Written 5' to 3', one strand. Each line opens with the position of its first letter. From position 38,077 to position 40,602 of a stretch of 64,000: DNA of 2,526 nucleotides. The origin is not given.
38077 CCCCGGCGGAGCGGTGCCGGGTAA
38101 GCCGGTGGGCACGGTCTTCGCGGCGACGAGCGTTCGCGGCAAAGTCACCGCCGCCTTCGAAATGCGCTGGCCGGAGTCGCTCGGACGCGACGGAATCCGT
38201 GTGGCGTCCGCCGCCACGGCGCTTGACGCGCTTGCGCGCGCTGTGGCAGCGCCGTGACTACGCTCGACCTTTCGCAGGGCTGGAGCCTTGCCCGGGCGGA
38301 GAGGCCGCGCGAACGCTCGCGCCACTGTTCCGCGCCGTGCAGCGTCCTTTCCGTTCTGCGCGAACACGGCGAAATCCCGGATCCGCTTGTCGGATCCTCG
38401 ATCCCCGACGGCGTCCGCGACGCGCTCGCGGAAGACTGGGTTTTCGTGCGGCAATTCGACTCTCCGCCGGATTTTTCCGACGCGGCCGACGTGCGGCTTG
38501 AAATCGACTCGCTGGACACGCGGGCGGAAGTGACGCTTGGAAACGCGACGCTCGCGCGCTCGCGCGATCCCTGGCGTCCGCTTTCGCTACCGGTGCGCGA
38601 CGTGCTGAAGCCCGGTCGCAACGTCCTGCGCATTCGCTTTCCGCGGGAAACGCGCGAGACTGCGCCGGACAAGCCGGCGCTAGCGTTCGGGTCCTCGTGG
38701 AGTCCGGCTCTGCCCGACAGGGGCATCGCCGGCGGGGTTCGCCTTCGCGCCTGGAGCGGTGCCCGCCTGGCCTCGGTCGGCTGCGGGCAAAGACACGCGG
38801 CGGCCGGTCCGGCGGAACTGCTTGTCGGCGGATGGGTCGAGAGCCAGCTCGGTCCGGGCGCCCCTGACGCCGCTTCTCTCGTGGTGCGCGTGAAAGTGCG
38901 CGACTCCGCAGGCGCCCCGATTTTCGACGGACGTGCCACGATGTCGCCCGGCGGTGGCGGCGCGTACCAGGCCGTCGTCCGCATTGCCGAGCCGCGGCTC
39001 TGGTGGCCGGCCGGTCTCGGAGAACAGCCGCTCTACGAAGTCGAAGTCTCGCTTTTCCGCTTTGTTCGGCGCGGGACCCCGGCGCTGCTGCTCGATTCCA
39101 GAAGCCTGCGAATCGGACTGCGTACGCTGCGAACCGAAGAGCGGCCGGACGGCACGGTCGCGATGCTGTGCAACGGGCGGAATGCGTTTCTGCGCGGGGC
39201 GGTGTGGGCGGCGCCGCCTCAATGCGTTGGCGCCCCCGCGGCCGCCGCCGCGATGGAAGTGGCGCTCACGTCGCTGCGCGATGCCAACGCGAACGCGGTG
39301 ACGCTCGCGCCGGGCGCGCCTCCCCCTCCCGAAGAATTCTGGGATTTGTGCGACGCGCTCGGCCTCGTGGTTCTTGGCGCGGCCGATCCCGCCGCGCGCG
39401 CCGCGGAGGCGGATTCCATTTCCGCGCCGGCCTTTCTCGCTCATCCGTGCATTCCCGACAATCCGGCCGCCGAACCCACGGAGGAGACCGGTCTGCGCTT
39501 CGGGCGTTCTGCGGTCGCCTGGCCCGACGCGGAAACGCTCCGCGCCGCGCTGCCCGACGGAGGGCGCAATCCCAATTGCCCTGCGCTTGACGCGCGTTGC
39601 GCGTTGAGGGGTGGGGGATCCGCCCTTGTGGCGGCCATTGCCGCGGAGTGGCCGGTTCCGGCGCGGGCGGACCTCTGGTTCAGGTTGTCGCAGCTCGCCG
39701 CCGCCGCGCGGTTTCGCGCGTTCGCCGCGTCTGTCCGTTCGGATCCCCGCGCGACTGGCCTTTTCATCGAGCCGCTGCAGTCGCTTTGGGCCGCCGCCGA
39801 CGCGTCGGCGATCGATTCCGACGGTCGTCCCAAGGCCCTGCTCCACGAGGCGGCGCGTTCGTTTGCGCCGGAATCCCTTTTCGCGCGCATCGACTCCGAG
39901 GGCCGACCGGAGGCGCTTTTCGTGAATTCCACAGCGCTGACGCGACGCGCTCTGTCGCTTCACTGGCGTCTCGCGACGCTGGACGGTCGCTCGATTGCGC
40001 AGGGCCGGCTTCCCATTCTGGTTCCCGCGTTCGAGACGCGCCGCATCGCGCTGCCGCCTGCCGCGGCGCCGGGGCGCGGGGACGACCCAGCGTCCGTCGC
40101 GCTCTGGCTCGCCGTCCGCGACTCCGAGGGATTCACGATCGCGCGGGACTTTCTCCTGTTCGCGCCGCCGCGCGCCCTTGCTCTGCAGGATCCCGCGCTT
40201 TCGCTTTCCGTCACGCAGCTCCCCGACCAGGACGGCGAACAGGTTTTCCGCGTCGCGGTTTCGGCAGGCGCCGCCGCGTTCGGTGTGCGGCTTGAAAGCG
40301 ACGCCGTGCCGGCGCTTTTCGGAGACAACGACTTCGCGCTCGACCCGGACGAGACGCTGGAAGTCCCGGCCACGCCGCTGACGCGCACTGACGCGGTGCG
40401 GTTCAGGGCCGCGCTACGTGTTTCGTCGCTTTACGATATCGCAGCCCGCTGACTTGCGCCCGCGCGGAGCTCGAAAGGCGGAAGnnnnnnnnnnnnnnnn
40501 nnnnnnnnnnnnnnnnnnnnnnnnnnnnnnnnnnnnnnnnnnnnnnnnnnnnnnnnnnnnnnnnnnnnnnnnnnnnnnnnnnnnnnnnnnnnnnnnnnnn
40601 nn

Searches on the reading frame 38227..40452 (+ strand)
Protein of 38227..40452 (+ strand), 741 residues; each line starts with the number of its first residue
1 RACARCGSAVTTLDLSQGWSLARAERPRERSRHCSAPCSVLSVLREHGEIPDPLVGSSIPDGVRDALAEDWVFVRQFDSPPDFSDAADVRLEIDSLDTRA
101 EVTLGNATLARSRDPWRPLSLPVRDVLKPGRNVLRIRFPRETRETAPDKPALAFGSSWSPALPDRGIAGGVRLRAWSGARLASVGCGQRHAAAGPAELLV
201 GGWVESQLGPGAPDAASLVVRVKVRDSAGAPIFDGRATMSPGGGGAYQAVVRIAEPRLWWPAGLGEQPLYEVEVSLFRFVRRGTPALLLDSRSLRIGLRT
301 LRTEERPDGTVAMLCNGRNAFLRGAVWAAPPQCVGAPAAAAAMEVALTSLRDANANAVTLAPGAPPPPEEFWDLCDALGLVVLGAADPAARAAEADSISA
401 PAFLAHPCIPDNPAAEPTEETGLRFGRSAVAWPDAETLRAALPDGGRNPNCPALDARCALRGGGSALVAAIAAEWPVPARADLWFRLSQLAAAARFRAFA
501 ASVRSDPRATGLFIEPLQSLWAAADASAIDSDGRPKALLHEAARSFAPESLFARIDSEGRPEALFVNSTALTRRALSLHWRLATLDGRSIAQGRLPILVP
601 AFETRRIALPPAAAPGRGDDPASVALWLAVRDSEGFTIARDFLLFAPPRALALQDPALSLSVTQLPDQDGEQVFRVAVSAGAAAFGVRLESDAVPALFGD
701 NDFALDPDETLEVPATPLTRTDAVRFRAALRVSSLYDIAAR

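Call 33: search_protein_families(library=pfam, proteins=[window:38227-40452:+], max_evalue=0.001)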
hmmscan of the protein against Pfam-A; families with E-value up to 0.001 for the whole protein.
window:38227-40452:+ (741 aa): 4 families
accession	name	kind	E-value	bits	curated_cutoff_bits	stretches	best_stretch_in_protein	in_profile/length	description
PF22666.2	Glyco_hydro_2_N2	-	1.6e-17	64.5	27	1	19-147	1-126/167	Glycosyl hydrolase 2 galactose-binding domain-like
PF17753.7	Ig_mannosidase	-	4.9e-10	39.4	22.6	1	653-738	1-81/81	Ig-fold domain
PF17786.7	Mannosidase_ig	-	7.3e-06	26.9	23.4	1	565-649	6-90/91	Mannosidase Ig/CBM-like domain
PF00703.27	Glyco_hydro_2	-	3.7e-05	24.9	23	1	214-276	32-92/109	Glycosyl hydrolases family 2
